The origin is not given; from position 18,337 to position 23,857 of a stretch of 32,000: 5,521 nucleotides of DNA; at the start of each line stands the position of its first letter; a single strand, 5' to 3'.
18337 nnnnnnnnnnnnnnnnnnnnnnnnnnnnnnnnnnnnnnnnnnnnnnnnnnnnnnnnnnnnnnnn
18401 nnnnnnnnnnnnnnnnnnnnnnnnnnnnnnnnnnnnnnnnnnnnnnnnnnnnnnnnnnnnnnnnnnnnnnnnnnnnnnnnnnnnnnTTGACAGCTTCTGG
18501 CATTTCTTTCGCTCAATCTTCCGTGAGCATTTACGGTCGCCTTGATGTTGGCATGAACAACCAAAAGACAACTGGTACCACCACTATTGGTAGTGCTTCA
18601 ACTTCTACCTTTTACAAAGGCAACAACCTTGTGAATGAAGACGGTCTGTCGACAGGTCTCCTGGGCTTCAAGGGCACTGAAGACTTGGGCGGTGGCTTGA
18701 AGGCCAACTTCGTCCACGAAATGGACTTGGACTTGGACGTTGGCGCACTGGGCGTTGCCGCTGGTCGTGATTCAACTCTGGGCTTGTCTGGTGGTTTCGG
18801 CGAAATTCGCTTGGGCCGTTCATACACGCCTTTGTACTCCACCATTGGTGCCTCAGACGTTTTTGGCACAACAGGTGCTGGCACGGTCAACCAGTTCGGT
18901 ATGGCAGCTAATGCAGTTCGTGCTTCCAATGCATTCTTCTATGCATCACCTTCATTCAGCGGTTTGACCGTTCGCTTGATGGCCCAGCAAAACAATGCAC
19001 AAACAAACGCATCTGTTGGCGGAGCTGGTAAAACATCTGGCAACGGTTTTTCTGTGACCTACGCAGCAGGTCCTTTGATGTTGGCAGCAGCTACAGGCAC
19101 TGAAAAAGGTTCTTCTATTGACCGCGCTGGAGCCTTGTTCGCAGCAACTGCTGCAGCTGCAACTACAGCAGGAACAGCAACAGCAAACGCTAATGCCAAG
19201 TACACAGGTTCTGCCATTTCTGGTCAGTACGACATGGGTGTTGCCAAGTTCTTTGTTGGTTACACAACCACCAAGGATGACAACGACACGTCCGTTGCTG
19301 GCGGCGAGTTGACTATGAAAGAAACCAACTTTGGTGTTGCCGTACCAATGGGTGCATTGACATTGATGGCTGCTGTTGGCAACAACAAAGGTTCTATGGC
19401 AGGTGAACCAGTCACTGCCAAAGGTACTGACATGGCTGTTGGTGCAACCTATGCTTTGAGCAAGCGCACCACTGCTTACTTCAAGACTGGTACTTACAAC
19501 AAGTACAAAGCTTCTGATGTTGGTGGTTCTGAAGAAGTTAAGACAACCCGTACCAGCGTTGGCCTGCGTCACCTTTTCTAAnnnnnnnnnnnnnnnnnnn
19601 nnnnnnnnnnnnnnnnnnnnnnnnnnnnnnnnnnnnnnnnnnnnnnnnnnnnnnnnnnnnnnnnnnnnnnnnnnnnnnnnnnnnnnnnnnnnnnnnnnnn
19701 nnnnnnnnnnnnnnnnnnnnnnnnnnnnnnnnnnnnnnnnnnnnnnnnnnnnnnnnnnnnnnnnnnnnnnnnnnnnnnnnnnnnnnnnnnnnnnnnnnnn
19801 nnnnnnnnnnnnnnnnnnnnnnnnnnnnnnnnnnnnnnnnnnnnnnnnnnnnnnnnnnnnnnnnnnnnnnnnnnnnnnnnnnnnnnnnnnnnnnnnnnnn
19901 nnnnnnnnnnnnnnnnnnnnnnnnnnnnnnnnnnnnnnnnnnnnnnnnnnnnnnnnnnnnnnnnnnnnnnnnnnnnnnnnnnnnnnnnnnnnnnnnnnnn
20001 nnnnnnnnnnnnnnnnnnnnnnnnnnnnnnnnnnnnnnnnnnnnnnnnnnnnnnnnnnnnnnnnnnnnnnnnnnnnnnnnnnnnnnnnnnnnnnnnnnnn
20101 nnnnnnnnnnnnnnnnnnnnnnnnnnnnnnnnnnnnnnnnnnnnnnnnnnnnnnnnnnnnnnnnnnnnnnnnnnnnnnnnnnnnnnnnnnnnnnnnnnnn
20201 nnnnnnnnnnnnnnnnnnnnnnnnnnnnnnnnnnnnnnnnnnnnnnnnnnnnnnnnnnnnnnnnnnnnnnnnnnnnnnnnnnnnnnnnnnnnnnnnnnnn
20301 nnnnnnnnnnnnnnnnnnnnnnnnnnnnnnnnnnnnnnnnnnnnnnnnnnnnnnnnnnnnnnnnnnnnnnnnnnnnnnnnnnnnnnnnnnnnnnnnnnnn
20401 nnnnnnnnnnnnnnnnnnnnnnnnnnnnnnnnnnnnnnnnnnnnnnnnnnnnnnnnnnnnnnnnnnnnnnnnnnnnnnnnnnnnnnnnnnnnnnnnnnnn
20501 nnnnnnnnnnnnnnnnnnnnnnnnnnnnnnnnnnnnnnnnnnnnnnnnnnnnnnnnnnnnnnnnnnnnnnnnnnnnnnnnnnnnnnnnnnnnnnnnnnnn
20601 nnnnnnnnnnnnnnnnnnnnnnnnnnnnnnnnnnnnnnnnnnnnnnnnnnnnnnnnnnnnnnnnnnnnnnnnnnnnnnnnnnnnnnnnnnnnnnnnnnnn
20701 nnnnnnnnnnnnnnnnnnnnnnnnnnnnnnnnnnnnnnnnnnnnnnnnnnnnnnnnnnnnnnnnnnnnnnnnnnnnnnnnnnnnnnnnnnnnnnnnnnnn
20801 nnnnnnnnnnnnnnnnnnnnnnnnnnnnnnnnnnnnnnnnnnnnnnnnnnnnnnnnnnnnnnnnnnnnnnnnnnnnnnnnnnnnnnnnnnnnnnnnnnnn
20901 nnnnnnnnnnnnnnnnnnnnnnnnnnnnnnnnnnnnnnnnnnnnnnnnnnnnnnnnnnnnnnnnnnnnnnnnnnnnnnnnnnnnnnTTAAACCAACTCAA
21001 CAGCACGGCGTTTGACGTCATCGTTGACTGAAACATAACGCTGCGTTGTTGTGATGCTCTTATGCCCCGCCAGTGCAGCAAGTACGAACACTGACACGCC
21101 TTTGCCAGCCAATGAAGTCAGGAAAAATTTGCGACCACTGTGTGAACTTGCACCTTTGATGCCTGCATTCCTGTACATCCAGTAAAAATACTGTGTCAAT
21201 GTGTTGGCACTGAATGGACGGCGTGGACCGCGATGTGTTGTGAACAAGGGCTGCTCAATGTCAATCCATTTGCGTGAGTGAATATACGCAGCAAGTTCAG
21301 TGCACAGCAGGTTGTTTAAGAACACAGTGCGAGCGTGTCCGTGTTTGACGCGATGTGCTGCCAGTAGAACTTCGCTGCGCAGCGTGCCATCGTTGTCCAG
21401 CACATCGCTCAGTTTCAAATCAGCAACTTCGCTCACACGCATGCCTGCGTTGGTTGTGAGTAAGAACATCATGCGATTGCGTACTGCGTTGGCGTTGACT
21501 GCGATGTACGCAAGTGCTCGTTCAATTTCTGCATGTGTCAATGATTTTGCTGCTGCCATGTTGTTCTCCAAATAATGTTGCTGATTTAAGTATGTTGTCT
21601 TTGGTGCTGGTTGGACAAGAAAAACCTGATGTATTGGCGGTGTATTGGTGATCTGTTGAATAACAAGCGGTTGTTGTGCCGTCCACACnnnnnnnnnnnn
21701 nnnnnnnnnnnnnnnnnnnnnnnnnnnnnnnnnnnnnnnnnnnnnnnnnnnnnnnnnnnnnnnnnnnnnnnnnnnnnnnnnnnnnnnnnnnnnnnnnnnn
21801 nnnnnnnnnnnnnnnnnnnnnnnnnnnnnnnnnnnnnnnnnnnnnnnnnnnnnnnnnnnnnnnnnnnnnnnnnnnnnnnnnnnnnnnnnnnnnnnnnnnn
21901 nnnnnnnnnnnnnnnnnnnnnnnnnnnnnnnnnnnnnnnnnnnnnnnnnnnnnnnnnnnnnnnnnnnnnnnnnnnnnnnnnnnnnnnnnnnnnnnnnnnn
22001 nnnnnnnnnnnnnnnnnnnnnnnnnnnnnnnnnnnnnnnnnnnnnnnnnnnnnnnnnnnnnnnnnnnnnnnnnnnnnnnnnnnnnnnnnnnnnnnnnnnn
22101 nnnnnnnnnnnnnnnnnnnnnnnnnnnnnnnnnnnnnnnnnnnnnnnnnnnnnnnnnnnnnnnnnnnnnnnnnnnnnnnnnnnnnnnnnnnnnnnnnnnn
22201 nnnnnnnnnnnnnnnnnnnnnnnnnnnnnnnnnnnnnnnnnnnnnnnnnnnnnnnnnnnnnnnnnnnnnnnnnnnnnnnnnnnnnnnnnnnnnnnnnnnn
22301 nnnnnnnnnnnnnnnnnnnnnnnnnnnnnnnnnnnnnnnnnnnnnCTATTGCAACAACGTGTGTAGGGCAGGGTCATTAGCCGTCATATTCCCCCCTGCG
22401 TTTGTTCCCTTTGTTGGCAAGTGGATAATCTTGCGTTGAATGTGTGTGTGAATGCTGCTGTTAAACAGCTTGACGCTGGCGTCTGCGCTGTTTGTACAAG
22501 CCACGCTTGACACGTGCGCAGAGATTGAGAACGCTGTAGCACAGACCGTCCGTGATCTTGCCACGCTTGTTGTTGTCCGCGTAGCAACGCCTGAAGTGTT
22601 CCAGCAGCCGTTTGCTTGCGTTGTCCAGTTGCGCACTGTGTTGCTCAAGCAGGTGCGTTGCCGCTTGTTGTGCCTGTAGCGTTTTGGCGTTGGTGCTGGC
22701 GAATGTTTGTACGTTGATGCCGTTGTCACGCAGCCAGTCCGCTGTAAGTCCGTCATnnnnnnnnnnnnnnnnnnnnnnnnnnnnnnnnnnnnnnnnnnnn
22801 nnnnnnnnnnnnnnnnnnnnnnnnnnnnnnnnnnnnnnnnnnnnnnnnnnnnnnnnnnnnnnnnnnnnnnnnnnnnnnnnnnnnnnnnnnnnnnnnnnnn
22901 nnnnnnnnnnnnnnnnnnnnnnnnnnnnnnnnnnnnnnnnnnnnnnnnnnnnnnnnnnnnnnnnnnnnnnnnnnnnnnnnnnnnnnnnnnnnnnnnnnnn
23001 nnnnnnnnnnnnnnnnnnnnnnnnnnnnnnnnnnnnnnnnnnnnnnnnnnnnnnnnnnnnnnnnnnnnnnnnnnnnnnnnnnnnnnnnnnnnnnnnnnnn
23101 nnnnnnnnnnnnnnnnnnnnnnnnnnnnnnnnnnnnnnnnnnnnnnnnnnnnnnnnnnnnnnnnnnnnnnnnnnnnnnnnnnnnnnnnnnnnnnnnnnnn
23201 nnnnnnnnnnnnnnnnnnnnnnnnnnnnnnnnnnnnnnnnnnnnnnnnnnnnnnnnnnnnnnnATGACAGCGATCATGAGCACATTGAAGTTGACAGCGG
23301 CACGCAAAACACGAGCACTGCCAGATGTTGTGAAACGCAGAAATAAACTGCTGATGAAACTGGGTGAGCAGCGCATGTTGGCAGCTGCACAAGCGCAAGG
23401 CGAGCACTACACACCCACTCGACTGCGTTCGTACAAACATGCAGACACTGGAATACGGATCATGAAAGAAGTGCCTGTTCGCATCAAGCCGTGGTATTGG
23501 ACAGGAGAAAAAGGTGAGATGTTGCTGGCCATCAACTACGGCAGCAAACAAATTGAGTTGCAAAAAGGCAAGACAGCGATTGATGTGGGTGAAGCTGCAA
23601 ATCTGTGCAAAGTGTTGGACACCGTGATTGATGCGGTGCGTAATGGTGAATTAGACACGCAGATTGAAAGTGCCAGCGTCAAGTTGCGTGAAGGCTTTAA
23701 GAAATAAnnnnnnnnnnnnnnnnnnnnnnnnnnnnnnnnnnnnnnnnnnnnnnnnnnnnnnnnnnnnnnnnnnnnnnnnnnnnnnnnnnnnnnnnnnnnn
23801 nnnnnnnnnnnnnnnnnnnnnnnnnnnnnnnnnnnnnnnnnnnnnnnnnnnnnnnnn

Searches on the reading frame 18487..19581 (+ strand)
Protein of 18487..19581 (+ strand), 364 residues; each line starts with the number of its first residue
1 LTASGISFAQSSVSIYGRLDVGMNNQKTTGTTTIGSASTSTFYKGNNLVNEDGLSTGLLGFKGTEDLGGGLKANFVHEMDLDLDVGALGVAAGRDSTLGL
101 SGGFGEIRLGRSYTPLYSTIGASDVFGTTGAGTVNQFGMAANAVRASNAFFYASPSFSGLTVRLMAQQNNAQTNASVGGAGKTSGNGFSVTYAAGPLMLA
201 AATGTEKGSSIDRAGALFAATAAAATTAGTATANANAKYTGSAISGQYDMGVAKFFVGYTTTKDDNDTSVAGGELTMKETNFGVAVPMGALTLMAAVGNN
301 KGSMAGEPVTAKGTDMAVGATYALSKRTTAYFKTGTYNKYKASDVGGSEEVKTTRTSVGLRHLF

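Call 6: search_protein_families(library=pfam, proteins=[window:18487-19581:+])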
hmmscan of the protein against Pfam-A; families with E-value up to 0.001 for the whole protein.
window:18487-19581:+ (364 aa): 1 family
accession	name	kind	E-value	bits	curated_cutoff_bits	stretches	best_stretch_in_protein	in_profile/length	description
PF13609.12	Porin_4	-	3.8e-39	135.8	27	1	2-338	7-306/310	Gram-negative porin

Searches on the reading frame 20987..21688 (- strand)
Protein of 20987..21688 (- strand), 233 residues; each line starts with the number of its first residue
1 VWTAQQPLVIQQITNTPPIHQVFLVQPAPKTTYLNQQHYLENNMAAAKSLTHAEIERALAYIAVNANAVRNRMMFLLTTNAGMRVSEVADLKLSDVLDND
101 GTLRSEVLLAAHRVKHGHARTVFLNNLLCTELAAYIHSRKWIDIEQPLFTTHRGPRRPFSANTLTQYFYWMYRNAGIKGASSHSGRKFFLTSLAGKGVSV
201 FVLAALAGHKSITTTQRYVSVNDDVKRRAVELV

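Call 7: search_protein_families(library=pfam, proteins=[window:20987-21688:-])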
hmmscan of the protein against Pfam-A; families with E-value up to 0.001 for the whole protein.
window:20987-21688:- (233 aa): 1 family
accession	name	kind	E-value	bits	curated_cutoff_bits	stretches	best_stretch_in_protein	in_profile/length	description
PF00589.27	Phage_integrase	-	1.7e-26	93.5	27.1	1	49-223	2-170/172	Phage integrase family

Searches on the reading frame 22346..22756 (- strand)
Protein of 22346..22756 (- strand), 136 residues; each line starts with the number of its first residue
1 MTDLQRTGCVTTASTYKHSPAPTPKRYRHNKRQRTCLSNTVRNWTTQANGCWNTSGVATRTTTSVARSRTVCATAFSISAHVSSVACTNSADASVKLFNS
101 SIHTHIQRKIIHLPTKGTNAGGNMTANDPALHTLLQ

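Call 45: search_protein_families(library=phrogs, proteins=[window:22346-22756:-], max_evalue=0.01)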
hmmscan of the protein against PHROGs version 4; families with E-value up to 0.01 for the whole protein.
window:22346-22756:- (136 aa): 0 families

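Call 46: search_protein_families(library=padloc, proteins=[window:22346-22756:-], max_evalue=0.01)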
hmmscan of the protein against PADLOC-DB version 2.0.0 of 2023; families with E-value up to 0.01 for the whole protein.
window:22346-22756:- (136 aa): 1 family
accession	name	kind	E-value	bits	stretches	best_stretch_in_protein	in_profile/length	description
PDLC02392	pAgo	-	0.0096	12.9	1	4-73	257-326/346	-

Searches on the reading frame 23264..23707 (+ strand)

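Call 7: search_protein_families(library=pfam, proteins=[window:23264-23707:+])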
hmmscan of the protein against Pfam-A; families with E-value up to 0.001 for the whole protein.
window:23264-23707:+ (147 aa): 1 family
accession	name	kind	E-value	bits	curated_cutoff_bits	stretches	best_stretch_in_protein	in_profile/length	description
PF20346.3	DUF6641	-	1.6e-09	38.3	27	1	16-132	30-141/143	Family of unknown function (DUF6641)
